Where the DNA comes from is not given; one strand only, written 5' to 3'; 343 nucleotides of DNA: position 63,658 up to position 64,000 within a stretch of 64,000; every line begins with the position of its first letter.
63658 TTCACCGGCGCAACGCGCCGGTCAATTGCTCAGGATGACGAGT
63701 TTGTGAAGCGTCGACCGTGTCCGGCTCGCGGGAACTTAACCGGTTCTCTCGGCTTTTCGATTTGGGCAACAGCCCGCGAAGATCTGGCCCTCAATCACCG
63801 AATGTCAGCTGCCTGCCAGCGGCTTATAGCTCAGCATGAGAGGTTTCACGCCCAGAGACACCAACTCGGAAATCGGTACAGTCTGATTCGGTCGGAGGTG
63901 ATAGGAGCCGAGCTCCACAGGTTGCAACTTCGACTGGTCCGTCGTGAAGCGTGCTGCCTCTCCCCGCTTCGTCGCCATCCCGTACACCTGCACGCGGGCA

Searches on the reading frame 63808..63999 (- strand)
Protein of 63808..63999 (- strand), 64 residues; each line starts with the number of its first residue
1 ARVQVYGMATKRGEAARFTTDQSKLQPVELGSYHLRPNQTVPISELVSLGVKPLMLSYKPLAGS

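Call 42: search_protein_families(library=pfam, proteins=[window:63808-63999:-], max_evalue=10)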
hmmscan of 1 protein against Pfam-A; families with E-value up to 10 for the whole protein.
seq(64 aa): 0 families

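Call 45: find_homologous_proteins(query=window:63808-63999:-, max_evalue=10)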
Query seq(64 aa) (64 aa): 1 proteins with E <= 10 among 1 candidates.
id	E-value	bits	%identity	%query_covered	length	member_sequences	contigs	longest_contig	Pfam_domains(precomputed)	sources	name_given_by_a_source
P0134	1.9e-23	99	88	91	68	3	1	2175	-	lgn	-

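Call 47: find_encoding_contigs(protein=P0134, flank=5000, max_places=5)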
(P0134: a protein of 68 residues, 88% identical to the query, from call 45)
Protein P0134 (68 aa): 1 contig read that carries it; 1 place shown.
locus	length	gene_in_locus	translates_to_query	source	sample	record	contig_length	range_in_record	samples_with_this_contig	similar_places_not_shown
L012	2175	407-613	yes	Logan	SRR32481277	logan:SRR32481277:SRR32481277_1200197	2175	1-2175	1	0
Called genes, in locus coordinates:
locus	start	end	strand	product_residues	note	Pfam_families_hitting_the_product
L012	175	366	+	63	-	-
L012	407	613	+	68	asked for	-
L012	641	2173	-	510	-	?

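Call 69: search_protein_families(library=pfam, proteins=[P0146], max_evalue=1)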
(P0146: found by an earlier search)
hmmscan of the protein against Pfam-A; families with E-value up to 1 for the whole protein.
P0146 (145 aa): 0 families
